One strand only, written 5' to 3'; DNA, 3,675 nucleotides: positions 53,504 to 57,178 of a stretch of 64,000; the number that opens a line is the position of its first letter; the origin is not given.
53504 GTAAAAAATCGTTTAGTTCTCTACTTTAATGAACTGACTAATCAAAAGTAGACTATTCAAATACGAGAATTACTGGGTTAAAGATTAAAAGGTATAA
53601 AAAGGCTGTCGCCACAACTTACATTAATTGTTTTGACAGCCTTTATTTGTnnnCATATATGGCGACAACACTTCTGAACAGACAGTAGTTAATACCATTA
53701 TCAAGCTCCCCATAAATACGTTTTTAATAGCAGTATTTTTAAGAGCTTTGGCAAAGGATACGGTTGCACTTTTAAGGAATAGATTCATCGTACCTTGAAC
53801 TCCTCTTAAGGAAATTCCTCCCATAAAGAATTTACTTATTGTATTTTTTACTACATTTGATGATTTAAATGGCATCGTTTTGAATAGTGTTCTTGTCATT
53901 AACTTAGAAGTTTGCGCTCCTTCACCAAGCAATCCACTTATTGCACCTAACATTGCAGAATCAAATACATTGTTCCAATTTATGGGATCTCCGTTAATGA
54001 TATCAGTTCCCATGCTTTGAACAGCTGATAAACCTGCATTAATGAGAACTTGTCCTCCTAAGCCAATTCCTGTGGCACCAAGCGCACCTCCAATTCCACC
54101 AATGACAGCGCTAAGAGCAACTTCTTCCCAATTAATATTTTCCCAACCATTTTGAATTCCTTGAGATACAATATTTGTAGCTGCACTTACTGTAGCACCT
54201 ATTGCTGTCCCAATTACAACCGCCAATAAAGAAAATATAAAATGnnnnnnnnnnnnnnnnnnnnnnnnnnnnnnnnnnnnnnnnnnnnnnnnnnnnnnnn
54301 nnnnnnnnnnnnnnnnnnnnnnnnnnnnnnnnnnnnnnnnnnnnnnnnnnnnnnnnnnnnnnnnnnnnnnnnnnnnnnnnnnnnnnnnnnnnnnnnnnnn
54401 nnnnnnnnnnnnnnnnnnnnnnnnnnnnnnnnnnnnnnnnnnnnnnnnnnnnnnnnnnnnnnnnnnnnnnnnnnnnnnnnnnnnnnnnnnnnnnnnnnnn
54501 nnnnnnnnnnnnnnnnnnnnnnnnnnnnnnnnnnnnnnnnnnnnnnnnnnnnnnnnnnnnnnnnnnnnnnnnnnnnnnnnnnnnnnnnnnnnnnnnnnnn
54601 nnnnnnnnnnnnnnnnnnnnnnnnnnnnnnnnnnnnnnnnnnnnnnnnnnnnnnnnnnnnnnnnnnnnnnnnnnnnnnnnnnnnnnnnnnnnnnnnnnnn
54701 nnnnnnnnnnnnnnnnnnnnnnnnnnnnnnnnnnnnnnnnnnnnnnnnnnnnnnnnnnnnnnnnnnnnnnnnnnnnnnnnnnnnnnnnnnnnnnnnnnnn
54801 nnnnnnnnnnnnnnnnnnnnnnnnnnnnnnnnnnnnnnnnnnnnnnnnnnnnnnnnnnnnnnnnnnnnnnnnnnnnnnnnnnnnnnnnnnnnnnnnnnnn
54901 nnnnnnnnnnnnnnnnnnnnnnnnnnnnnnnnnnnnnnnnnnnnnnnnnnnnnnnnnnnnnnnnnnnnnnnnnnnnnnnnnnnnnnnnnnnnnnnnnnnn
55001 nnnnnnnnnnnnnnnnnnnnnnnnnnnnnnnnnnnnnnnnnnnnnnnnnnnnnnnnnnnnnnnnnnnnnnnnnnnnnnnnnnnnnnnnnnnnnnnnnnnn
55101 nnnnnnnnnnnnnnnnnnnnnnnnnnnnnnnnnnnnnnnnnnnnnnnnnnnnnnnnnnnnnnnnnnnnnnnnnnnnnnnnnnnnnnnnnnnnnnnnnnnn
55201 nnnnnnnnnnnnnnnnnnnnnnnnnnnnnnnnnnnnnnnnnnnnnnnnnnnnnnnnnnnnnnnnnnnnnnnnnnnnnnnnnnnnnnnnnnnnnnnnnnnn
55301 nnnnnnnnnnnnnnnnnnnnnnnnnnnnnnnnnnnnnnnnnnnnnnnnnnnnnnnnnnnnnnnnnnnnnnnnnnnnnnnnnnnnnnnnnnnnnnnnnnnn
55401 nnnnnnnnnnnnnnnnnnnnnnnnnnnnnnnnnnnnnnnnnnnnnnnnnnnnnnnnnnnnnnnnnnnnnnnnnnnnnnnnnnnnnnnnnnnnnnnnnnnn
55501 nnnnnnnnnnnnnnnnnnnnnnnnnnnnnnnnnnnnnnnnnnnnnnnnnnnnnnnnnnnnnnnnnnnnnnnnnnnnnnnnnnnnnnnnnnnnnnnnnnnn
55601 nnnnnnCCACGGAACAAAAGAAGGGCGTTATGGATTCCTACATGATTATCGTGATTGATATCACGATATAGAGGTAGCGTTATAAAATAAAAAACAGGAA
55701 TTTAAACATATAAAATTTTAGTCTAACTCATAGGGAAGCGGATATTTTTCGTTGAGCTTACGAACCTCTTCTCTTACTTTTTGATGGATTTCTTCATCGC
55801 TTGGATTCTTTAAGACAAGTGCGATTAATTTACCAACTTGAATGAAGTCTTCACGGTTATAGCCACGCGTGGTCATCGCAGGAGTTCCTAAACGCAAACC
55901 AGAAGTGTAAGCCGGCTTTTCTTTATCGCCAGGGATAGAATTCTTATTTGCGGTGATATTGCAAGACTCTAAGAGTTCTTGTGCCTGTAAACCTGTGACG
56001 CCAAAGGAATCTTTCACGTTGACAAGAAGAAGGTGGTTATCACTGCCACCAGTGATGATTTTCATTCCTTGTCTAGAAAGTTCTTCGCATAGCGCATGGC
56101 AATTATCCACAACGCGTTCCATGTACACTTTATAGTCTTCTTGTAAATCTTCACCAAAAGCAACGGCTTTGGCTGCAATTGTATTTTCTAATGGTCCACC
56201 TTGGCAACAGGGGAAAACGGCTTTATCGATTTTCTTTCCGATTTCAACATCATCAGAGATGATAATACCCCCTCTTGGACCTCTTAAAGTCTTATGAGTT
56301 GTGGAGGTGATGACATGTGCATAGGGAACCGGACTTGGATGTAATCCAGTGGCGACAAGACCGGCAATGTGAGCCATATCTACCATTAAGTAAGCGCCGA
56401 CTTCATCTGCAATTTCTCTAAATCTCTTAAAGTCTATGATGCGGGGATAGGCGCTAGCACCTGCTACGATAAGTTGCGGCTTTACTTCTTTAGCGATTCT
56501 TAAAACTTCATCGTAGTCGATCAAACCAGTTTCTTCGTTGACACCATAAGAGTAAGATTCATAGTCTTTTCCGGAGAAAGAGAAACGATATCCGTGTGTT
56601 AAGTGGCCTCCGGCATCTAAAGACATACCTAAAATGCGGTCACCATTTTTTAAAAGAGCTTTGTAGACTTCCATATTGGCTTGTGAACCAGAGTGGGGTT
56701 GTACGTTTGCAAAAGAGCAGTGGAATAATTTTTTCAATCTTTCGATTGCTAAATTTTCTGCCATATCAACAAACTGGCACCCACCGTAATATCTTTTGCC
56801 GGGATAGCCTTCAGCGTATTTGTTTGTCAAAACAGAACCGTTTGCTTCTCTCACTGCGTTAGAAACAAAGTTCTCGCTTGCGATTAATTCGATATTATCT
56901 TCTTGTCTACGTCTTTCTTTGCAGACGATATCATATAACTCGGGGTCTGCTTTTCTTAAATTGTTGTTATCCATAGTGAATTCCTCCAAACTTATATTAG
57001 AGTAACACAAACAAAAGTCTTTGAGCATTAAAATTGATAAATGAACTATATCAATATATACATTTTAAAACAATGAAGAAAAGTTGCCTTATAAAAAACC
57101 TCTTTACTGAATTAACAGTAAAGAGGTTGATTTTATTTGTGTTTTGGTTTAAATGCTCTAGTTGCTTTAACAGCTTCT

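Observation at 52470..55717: Decayed RHS toxin locus: N-terminally truncated YD-repeat toxin with glycine-zipper C-terminal domain plus putative membrane immunity gene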

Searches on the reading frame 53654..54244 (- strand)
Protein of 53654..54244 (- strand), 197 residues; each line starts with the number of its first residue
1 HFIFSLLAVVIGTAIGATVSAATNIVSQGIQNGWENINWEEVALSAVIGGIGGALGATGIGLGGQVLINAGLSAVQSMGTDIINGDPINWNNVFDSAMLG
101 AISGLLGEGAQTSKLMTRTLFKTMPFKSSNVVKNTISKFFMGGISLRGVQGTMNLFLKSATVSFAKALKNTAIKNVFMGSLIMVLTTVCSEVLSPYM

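Call 30: find_homologous_proteins(query=window:53654-54244:-, max_evalue=0.001)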
Query seq(197 aa) (197 aa): 1 proteins with E <= 0.001 among 1683 candidates.
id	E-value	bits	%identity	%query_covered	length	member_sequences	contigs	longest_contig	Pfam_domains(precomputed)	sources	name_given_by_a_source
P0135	3.0e-100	351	91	100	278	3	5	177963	-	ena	-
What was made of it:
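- Tried and rejected: Word-indexed protein search with the CT alone: only one protein returned (call 30).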

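Call 45: search_protein_families(library=pfam, proteins=[window:53654-54244:-], max_evalue=1)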
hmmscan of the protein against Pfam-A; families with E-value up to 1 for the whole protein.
seq(197 aa): 0 families

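Call 55: search_protein_representatives(alignment_id=A1)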
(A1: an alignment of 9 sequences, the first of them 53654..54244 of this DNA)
Query: 9 sequences, 201 profile positions. Proteins with E-value up to 0.001 (for the whole library): 1046; up to 1e-10: 407; up to 1e-30: 56. The best 150 are listed.
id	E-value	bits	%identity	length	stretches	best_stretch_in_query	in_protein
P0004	4.8e-72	258.5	-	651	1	1-198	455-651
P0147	1.7e-68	246.9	-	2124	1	1-198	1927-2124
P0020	5.3e-61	222.4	-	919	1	1-200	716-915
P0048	3.0e-58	213.4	-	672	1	4-200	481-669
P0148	2.1e-53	197.6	-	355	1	1-199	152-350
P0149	2.5e-51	190.8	-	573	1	2-198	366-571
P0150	4.6e-48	180.2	-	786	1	4-198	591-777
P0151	1.3e-46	175.5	-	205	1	4-197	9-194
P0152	4.5e-46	173.7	-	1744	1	1-197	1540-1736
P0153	4.6e-46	173.6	-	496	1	4-186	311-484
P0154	6.4e-45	169.9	-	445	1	2-194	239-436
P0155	1.9e-44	168.4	-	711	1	2-197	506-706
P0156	2.5e-44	168.0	-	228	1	4-194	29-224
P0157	4.9e-44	167.0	-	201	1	10-201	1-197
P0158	1.1e-43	165.9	-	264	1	7-196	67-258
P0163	2.5e-42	161.4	-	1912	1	4-193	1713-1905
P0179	6.5e-35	137.2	-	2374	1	4-198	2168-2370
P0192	4.8e-33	131.1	-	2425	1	2-185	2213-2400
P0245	1.3e-22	97.1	-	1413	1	1-183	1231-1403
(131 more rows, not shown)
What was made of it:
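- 53651..54244 (-): C-terminal toxin domain 'CT_A' (aa 455-651 plus stop). It is a predicted all-helical hydrophobic domain with a glycine zipper at CT residues 45-61. The family profile finds 1046 cluster representatives, always at the C-terminus (call 55).
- Tried and rejected: The exhaustive profile search was needed (call 55).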

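Call 58: find_encoding_contigs(protein=P0147, flank=10000, max_places=4)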
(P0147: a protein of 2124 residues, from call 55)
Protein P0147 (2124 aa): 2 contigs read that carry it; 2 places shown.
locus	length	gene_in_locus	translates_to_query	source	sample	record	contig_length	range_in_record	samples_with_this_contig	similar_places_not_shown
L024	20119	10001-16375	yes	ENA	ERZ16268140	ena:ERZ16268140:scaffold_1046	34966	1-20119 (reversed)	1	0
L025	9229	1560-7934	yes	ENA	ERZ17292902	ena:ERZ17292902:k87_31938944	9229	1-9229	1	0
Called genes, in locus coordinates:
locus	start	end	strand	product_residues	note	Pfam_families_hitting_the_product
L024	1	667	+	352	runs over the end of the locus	-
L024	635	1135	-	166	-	PF05866:RusA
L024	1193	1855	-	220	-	PF03703:bPH_2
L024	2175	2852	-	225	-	PF13711:DUF4160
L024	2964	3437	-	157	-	PF18967:PycTM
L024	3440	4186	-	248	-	-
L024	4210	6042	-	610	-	PF13476:AAA_23 (weak)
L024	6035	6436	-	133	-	PF20288:MC2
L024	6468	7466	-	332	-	PF20282:CTD6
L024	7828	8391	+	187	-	PF08281:Sigma70_r4_2 (weak)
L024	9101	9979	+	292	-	PF01909:NTP_transf_2, PF18765:Polbeta (weak)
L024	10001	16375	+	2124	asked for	PF05593:RHS_repeat (faint)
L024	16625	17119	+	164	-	-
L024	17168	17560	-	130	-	-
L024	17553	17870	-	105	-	PF06419:COG6_N (weak), PF10779:XhlA (weak)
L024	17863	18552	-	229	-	-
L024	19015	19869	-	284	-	-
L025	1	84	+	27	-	?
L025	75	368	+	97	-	-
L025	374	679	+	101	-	PF16079:Phage_holin_5_2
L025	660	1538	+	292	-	PF01909:NTP_transf_2, PF18765:Polbeta (weak)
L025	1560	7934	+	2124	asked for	PF05593:RHS_repeat (faint)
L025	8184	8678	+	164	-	-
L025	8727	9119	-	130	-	-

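Call 61: search_solved_structures(query=A1, max_evalue=10)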
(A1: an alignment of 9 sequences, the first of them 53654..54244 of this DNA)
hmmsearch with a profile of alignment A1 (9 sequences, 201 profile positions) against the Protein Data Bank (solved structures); distinct sequences matched with E-value up to 10: 1.
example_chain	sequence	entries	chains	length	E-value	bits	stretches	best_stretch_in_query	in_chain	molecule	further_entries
4ruq_A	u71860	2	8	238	0.028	17.6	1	33-71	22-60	Fish-egg lectin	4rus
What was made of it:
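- On Glycine-zipper pore-forming / depolarising toxins (Tse5-CT, EsxX, TspA, TelE, CdiA ionophores): The PDB profile search gave only a chance hit (call 61).
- Tried and rejected: PDB sequence profile search: only a chance lectin hit at E 0.028 (call 61).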

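Call 65: search_protein_families(library=pfam, proteins=[P0152, P0163, P0179, P0192, P0245], max_evalue=0.001)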
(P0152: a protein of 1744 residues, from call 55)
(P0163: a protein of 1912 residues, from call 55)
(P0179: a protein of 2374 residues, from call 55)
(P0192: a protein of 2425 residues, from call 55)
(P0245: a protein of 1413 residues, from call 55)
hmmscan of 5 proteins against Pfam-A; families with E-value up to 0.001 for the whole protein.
P0152 (1744 aa): 1 family
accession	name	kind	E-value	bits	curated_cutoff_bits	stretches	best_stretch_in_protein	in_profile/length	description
PF05593.20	RHS_repeat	-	0.0004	21.1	22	0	1263-1291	1-30/38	RHS Repeat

P0163 (1912 aa): 1 family
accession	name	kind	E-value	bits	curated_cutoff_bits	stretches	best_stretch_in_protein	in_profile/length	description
PF05593.20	RHS_repeat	-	2.4e-06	28.2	22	0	1427-1458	1-32/38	RHS Repeat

P0179 (2374 aa): 1 family
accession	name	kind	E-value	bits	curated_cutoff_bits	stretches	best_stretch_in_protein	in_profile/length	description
PF05593.20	RHS_repeat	-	1.5e-18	67.1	22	0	984-1024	2-36/38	RHS Repeat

P0192 (2425 aa): 3 families
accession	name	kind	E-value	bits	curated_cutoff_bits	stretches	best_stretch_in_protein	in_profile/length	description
PF05593.20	RHS_repeat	-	2.8e-21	75.8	22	0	1932-1962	1-30/38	RHS Repeat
PF07523.18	Big_3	-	2.8e-08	34.3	21.2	1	416-479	2-66/68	Bacterial Ig-like domain (group 3)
PF20148.4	DUF6531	-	0.00014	22.5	24.1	0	658-751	2-74/74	Domain of unknown function (DUF6531)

P0245 (1413 aa): 1 family
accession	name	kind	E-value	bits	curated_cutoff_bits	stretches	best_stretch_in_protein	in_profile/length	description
PF05593.20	RHS_repeat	-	2.9e-33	114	22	3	878-903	2-28/38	RHS Repeat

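Call 67: predict_structure(alignment_id=A2)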
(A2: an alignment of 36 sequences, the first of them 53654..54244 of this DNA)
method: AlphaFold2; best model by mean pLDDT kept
length: 197 residues; sequences in the alignment: 36
mean_pLDDT: 68.1   pTM: 0.47
mean pLDDT of the five models: 68.1, 65.8, 61.1, 60.1, 54.6
residues with pLDDT >= 90: 3; 70-90: 87; 50-70: 97; < 50: 10
segments of 3 or more residues with pLDDT < 50: 108-114
pLDDT, mean of each block of 10 residues (from residue 1): 71 79 77 87 81 71 61 67 75 62 54 50 63 72 78 69 56 57 65 67
secondary structure, 60 per line:
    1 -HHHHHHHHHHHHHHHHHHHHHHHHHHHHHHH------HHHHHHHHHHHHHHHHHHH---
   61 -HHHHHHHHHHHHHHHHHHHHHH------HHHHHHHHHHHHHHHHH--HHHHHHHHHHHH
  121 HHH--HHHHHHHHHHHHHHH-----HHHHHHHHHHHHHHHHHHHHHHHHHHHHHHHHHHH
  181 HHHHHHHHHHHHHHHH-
elements in order: H2-32 H39-57 H62-83 H90-106 H109-123 H126-140 H146-196
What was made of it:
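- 53651..54244 (-): AF2 gives 7 helices at pLDDT 68 (call 67).
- The AF2 model is all-helical (call 67).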

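Call 69: fold_search(model_id=the predicted structure, library=pdb)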
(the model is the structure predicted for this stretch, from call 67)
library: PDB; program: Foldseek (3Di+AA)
matches with E <= 10: 209; with E <= 0.001: 0
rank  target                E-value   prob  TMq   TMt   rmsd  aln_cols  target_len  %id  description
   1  7pr1_A                6.5e-01  0.38  0.27  0.12  19.7       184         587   12  Structure of CtAtm1 in the occluded conformation with ATP bound (released 2022-08-10)
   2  7uw9_g                7.2e-01  0.13  0.17  0.20  22.9       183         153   16  Citrus V-ATPase State 1, H in contact with subunit a (released 2022-07-06)
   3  7d7q_B                7.2e-01  0.12  0.17  0.12  18.7       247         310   10  Crystal structure of the transmembrane domain and linker region of Salpingoeca rosetta rhodopsin phosphodiesterase (released 2020-11-18)
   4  7zmb_J                7.5e-01  0.63  0.30  0.31   6.5       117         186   14  CryoEM structure of mitochondrial complex I from Chaetomium thermophilum (state 2) (released 2022-11-30)
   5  6o7t_g                1.0e+00  0.14  0.18  0.22  20.7       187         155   15  Saccharomyces cerevisiae V-ATPase Vph1-VO (released 2019-04-03)
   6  8fed_J                1.0e+00  0.11  0.20  0.15  24.6       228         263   10  Structure of Mce1-LucB complex from Mycobacterium smegmatis (Map1) (released 2023-02-22)
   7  7uw9_h                1.0e+00  0.09  0.16  0.19  21.4       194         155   16  Citrus V-ATPase State 1, H in contact with subunit a (released 2022-07-06)
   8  8rqr                  1.5e+00  0.12  0.21  0.11  17.8       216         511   13  In meso structure of apolipoprotein N-acyltransferase, Lnt, from Escherichia coli in 7.10 monoacylglycerol (released 2024-04-03)
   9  5vrg                  1.5e+00  0.11  0.20  0.11  17.9       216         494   14  Structural insights into lipoprotein N-acylation by Escherichia coli apolipoprotein N-acyltransferase (released 2017-07-12)
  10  6qv1_A                1.5e+00  0.05  0.15  0.07  20.4       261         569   18  Structure of ATPgS-bound outward-facing TM287/288 in complex with nanobody Nb_TM1 (released 2019-05-29)
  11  6pe4_H                1.6e+00  0.11  0.18  0.21  22.2       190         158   13  Yeast Vo motor in complex with 1 VopQ molecule (released 2020-05-20)
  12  7x1w_A                1.8e+00  0.09  0.21  0.10  21.3       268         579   13  Cryo-EM structure of human ABCD1 E630Q in the presence of ATP in inward-facing state (released 2023-03-22)
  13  3cxn_A                1.9e+00  0.13  0.18  0.18  13.9       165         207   12  Structure of the Urease Accessory Protein UreF from Helicobacter pylori (released 2009-05-12)
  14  8t1w                  2.0e+00  0.12  0.20  0.12  20.8       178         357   17  Crystal structure of orphan G protein-coupled receptor 6 with bound CVN424 (released 2024-12-04)
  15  2rai_A                2.1e+00  0.08  0.16  0.10  20.3       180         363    9  The PX-BAR membrane remodeling unit of Sorting Nexin 9 (released 2007-12-11)
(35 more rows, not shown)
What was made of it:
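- On Glycine-zipper pore-forming / depolarising toxins (Tse5-CT, EsxX, TspA, TelE, CdiA ionophores): The best Foldseek PDB match has E 0.65 (call 69).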

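Call 70: search_protein_families(library=phrogs, proteins=[L025:374-679:+, L025:75-368:+, L025:660-1538:+], max_evalue=0.001)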
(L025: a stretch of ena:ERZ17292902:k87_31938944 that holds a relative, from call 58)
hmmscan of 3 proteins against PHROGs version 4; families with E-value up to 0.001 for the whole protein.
L025:374-679:+ (101 aa): 2 families
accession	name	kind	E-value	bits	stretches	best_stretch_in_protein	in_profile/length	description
phrog_1129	-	lysis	1e-13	52.1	1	5-91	10-85/86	holin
phrog_1299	-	lysis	9.8e-09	35.9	1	23-98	23-95/100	holin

L025:75-368:+ (97 aa): 2 families
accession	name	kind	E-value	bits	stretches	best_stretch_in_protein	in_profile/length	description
phrog_1863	-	unknown function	3e-15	56.9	1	6-92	6-92/97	-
phrog_1193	-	other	2.1e-05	25.4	1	51-92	6-47/76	hemolysin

L025:660-1538:+ (292 aa): 0 families

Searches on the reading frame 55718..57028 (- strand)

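Call 10: search_protein_families(library=ncbifam, proteins=[window:55718-57028:-], max_evalue=0.01)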
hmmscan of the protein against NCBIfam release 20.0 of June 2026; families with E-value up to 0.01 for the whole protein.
window:55718-57028:- (436 aa): 12 families
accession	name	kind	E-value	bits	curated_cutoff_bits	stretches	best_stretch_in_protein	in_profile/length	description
NF000586.1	PRK00011.1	subfamily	1.3e-184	613.6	335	1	28-431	1-403/404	serine hydroxymethyltransferase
NF010094.0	PRK13580.1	equivalog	1e-140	469.7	735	2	130-414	169-453/496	glycine hydroxymethyltransferase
TIGR04506.1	F_threo_transal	equivalog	5e-31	108.1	650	1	33-423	8-399/609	fluorothreonine transaldolase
NF005394.0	PRK06939.1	equivalog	1.1e-06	27.7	460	1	109-328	106-324/397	glycine C-acetyltransferase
TIGR04427.1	PLP_DesI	equivalog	2e-05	23.9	650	1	163-268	119-222/390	dTDP-4-dehydro-6-deoxyglucose aminotransferase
TIGR01825.1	gly_Cac_T_rel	subfamily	4.3e-05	22.3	535.4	1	102-324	90-308/385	BioF/Kbl family PLP-dependent acyltransferase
TIGR01977.1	am_tr_V_EF2568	hypoth_equivalog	7.6e-05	21.9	377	1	164-263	119-218/376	cysteine desulfurase family protein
TIGR00858.1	bioF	equivalog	9.3e-05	21.3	426.45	1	112-228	88-201/365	8-amino-7-oxononanoate synthase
NF047600.1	SerpalmtaseCFB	equivalog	0.00049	18.9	640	1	60-324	63-318/395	serine palmitoyltransferase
NF047599.1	SerpalmtaseBetaP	equivalog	0.00065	18.5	500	1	97-326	96-321/394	serine palmitoyltransferase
TIGR01822.1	2am3keto_CoA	equivalog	0.0018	17.3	493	1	111-341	104-331/393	glycine C-acetyltransferase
NF005047.0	PRK06460.1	equivalog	0.0044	16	501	1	96-220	52-169/376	hypothetical protein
